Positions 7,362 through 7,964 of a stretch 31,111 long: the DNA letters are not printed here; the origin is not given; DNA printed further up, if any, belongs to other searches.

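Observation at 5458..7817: Early accessory block of five unassigned small ORFs flanking gam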

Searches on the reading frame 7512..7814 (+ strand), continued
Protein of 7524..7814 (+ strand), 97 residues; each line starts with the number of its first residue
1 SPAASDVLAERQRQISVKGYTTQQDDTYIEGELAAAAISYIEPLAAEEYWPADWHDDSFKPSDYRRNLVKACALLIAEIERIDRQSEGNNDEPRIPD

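Call 75: fold_search(model_id=the predicted structure, library=pdb)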
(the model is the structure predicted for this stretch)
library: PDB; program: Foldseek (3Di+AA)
matches with E <= 10: 56; with E <= 0.001: 0
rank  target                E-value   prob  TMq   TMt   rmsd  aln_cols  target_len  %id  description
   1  2a3q_A                2.1e+00  0.10  0.29  0.27  13.0       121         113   14  X-Ray Structure of Protein from Mus Musculus MM.29898 (released 2005-07-19)
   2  7mu5_E                2.3e+00  0.12  0.33  0.32  12.6       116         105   15  Human DCTPP1 bound to Triptolide (released 2022-08-24)
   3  6ix4_A                2.8e+00  0.08  0.22  0.08  11.5        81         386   14  Structure of an epoxide hydrolase from Aspergillus usamii E001 (AuEH2) at 1.51 Angstroms resolution (released 2019-12-11)
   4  2a3q_B                3.0e+00  0.12  0.35  0.33  13.1       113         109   17  X-Ray Structure of Protein from Mus Musculus MM.29898 (released 2005-07-19)
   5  3g02_B                3.5e+00  0.08  0.24  0.09  11.5        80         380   20  Structure of enantioselective mutant of epoxide hydrolase from Aspergillus niger generated by directed evolution (released 2009-06-09)
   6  7mu5_A                3.7e+00  0.11  0.35  0.33  12.6       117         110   15  Human DCTPP1 bound to Triptolide (released 2022-08-24)
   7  7mu5_F                3.9e+00  0.11  0.35  0.34  12.3       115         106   16  Human DCTPP1 bound to Triptolide (released 2022-08-24)
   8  7rkf_A                3.9e+00  0.03  0.17  0.08  14.5       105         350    8  Structure of CX3CL1-US28-G11iN18-scFv16 in TL-state (released 2022-01-26)
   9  6zm5_Y                4.1e+00  0.12  0.33  0.21  11.2        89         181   19  Human mitochondrial ribosome in complex with OXA1L, mRNA, A/A tRNA, P/P tRNA and nascent polypeptide (released 2021-01-13)
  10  9hcd_Y                4.1e+00  0.09  0.29  0.19  10.7        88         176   19  Mouse mitoribosome large subunit assembly intermediate (with uL16m) bound to MRM3-dimer, DDX28 and the MALSU-L0R8F8-mt (released 2025-06-11)
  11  8iwh_1                4.1e+00  0.06  0.28  0.20  10.9       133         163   14  Structure and characteristics of a photosystem II supercomplex containing monomeric LHCX and dimeric FCPII antennae fr (released 2023-10-25)
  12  7qh7_Y                4.6e+00  0.13  0.35  0.22  11.8        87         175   15  Cryo-EM structure of the human mtLSU assembly intermediate upon MRM2 depletion - class 4 (released 2022-05-18)
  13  7bgn_A                4.6e+00  0.09  0.33  0.20  10.8        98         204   14  Crystal structure of MtHISN2-AMP complex, a bifunctional enzyme from the histidine biosynthetic pathway (released 2021-05-19)
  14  8jjr_l                5.1e+00  0.08  0.29  0.15  13.0       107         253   10  Cryo-EM structure of Symbiodinium photosystem I (released 2024-05-15)
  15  6nhj_2                5.1e+00  0.05  0.25  0.16  11.6        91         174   14  Atomic structures and deletion mutant reveal different capsid-binding patterns and functional significance of tegument (released 2019-03-06)
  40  2oie_C                8.7e+00  0.07  0.37  0.36  11.7       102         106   18  Crystal structure of RS21-C6 core segment RSCUT (released 2007-03-06)
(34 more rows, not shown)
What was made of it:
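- The best Foldseek PDB hits are DCTPP1/RS21-C6 (2a3q, 7mu5, 2oie) and the PRA-PH protein HisN2 (7bgn) (call 75).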

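Call 77: fold_search(model_id=the predicted structure, library=viral)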
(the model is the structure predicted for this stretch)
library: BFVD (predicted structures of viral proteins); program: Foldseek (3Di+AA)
matches with E <= 10: 211; with E <= 0.001: 7
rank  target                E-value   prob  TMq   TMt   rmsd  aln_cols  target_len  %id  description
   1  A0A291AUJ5            3.2e-07  1.00  0.81  0.48   2.5       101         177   44  (no name in the UniProt tables at hand)
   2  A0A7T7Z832            1.6e-06  1.00  0.78  0.18   3.5        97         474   41  4Fe-4S ferredoxin-type domain-containing protein [Pseudomonas phage TH15]
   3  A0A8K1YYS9            5.3e-06  1.00  0.75  0.56   7.2       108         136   37  Uncharacterized protein [Klebsiella phage vB_KpnS-VAC70]
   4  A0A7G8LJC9            6.5e-06  1.00  0.73  0.19   3.9        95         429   49  (no name in the UniProt tables at hand)
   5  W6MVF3                2.0e-05  1.00  0.77  0.31   3.2        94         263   45  (no name in the UniProt tables at hand)
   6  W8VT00                1.3e-04  1.00  0.70  0.25   7.3       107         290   34  (no name in the UniProt tables at hand)
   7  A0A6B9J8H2            2.7e-04  1.00  0.65  0.52  10.0       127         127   28  (no name in the UniProt tables at hand)
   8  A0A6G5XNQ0            2.8e-02  1.00  0.72  0.70   3.0        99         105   25  (no name in the UniProt tables at hand)
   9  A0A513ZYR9            3.9e-02  1.00  0.69  0.35   4.1       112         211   20  Uncharacterized protein [Pantoea phage vB_PagM_PSKM]
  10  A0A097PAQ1            1.4e-01  1.00  0.69  0.33   3.6       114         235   24  Uncharacterized protein [Delftia phage RG-2014]
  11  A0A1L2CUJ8            1.4e-01  0.99  0.55  0.30   6.9       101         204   20  DUF7768 domain-containing protein [Pectobacterium phage vB_PcaM_CBB]
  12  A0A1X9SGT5            1.4e-01  0.98  0.53  0.43   8.4       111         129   23  (no name in the UniProt tables at hand)
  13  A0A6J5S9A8            3.8e-01  0.97  0.57  0.56   7.1        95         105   14  Uncharacterized protein [uncultured Caudovirales phage]
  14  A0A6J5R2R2            9.9e-01  0.15  0.30  0.30  10.4       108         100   20  Uncharacterized protein [uncultured Caudovirales phage]
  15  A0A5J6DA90            1.5e+00  0.63  0.52  0.19   4.9       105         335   14  Uncharacterized protein [Erwinia phage pEp_SNUABM_08]
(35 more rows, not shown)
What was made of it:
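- In BFVD, the named proteins after the domain's own family include several with a 'dATP/dGTP diphosphohydrolase N-terminal domain', one MazZ-domain protein and 'Nucleotide modification associated domain' proteins (call 77).
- Tried and rejected: In BFVD the significant matches were uncharacterised proteins, apparently members of the same family (call 77).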

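Call 101: search_protein_families(library=pfam, alignment_id=A4, max_evalue=10)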
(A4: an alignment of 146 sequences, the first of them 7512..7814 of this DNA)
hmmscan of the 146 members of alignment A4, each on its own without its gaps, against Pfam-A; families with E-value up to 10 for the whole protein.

A. member 1, window:7512-7814:+ (101 aa): 1 family
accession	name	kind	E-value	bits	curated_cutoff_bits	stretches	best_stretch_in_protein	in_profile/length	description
PF16274.10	Qua1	-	0.051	14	29.3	1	71-95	16-40/52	Qua1 domain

B. families by the number of members that match (of 146 scanned): 96 families (the first 25 are shown)
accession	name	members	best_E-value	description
PF13935.11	Ead_Ea22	40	2.5e-23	Ead/Ea22-like protein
PF16274.10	Qua1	8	0.0072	Qua1 domain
PF19730.4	DUF6221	7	0.072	Family of unknown function (DUF6221)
PF24362.2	DUF7518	6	0.025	Family of unknown function (DUF7518)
PF21689.3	TorS_sensor_domain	6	0.032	Sensor protein TorS, sensor domain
PF22966.1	INTS7_C_plants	5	0.019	Integrator complex subunit 7, C-terminal domain in plants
PF02769.27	AIRS_C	5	0.033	AIR synthase related protein, C-terminal domain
PF23991.1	DUF7310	5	0.038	Coiled-coil region of unknown function (DUF7310)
PF06698.16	DUF1192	5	0.69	Protein of unknown function (DUF1192)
PF17212.9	Tube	3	0.079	Tail tubular protein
PF15811.11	SVIP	3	0.086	Small VCP/p97-interacting protein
PF19966.4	VMAP-M4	3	0.091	vWA-MoxR associated protein middle region (VMAP-M) 4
PF02979.21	NHase_alpha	3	0.12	Nitrile hydratase, alpha chain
PF03310.18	Cauli_DNA-bind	3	0.13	Caulimovirus DNA-binding protein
PF14023.12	Bestrophin-like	3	0.31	Bestrophin-like domain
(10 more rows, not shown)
